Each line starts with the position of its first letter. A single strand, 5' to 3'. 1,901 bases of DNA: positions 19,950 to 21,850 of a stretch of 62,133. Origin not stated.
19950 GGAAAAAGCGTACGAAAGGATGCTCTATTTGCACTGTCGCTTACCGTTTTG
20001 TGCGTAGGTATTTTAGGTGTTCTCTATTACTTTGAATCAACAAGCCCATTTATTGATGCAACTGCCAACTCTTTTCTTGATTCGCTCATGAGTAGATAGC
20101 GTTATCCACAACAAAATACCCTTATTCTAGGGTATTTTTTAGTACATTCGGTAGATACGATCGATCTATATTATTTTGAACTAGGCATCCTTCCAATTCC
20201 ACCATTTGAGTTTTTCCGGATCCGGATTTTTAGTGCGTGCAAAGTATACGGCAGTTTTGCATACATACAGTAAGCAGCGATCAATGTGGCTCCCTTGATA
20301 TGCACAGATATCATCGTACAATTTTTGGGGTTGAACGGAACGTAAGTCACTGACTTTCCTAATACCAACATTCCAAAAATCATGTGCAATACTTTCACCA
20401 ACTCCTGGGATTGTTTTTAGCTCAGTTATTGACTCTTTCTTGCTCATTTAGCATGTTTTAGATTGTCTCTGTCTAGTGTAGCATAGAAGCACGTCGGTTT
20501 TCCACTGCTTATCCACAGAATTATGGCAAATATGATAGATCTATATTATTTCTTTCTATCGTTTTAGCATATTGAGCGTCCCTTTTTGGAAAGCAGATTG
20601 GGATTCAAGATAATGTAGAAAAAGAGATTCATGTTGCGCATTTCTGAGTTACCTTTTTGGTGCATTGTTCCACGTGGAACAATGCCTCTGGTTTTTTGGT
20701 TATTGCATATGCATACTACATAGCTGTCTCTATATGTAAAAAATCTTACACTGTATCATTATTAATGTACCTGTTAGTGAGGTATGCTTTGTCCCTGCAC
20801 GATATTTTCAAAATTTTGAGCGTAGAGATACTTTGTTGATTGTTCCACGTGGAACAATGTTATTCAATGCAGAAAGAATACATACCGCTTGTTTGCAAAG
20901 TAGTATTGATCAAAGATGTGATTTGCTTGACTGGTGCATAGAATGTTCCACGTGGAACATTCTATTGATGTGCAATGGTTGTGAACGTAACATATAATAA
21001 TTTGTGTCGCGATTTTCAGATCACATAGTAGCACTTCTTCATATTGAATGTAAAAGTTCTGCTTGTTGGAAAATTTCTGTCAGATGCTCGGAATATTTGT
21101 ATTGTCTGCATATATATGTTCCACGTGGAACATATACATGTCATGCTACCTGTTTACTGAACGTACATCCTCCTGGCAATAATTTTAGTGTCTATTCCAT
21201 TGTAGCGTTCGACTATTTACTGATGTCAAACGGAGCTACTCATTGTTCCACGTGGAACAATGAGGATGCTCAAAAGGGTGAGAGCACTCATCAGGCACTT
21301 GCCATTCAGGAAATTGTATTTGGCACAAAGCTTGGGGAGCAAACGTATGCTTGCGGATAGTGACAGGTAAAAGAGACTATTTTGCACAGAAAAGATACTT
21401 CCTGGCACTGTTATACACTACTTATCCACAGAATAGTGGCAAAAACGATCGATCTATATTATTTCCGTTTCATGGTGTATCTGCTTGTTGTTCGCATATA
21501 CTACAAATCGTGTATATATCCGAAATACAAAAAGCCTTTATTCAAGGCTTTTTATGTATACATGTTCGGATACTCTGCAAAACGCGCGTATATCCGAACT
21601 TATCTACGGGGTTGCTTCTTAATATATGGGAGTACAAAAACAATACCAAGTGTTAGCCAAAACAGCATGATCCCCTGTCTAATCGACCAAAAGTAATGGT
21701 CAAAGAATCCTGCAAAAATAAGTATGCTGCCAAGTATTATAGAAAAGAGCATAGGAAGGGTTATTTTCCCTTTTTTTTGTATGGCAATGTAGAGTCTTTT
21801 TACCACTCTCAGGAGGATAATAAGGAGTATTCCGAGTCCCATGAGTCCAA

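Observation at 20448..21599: Compact centromere-like array: five perfect parS palindromes in a dedicated gene-free kilobase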

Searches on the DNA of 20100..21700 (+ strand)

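Call 59: search_dna_similar(query=window:20448-21599:+, collection=plasmids, mode=distant, max_evalue=0.01, max_rows=15)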
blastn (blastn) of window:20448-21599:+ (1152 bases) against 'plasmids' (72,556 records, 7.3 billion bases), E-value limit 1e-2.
No match.

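Call 60: search_dna_similar(query=window:20448-21599:+, collection=phages, mode=distant, max_evalue=0.01, max_rows=10)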
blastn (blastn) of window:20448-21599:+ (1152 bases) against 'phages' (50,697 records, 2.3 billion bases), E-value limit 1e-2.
No match.

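Call 69: search_rna_families(source=window, start=20100, end=21700, threshold=evalue, max_evalue=1)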
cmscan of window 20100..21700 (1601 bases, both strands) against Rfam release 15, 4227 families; matches with E-value up to 1: 1.
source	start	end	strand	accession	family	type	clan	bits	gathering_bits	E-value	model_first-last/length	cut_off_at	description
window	21511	21553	+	RF02438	SpF51_sRNA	Gene; sRNA;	-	32.5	50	0.0012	1-45/45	no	Streptococcus sRNA SpF51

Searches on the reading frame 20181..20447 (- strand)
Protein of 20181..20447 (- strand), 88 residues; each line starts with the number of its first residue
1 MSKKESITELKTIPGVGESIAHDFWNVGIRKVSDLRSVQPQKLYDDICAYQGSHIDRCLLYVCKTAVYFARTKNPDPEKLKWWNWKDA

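Call 7: search_protein_families(library=pfam, proteins=[window:20181-20447:-])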
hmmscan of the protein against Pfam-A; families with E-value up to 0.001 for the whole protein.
window:20181-20447:- (88 aa): 3 families
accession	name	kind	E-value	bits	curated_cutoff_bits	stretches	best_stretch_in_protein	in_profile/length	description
PF11731.14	Cdd1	-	1.8e-25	89.4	25.5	1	4-87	2-82/86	Pathogenicity locus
PF21999.2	IMS_HHH_1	-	4.2e-05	24.3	27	1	12-53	2-43/53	DNA polymerase-iota, thumb domain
PF10391.15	DNA_pol_lambd_f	-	6.1e-05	23.2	29.8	1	9-44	2-37/51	Fingers domain of DNA polymerase lambda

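Call 14: find_encoding_contigs(protein=window:20181-20447:-, flank=10000, max_places=10)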
Protein window:20181-20447:- (88 aa): 3 contigs read that carry it; 2 places shown.
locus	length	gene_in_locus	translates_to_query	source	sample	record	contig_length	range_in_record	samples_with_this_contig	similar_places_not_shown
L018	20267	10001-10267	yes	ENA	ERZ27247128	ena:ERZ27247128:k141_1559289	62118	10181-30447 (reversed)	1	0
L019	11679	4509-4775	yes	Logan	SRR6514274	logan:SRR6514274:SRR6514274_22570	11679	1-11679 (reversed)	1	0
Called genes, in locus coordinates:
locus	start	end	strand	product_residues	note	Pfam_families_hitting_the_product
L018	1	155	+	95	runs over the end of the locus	-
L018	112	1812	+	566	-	-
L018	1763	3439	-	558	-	-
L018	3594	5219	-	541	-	-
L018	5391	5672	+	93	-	-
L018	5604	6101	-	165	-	PF01797:Y1_Tnp (faint)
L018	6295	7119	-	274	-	PF03816:LytR_cpsA_psr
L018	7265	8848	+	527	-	PF04932:Wzy_C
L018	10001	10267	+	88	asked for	PF11731:Cdd1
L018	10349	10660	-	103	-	-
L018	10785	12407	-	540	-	-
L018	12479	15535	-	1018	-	PF00801:PKD, PF18911:PKD_4, PF00932:LTD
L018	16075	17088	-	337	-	PF10432:bact-PGI_C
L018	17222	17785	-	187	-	PF07690:MFS_1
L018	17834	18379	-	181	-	PF01966:HD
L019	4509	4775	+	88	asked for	PF11731:Cdd1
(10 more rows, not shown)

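Call 89: search_protein_families(library=phrogs, proteins=[window:20181-20447:-], max_evalue=0.00001)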
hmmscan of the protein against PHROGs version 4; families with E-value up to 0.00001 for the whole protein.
window:20181-20447:- (88 aa): 0 families
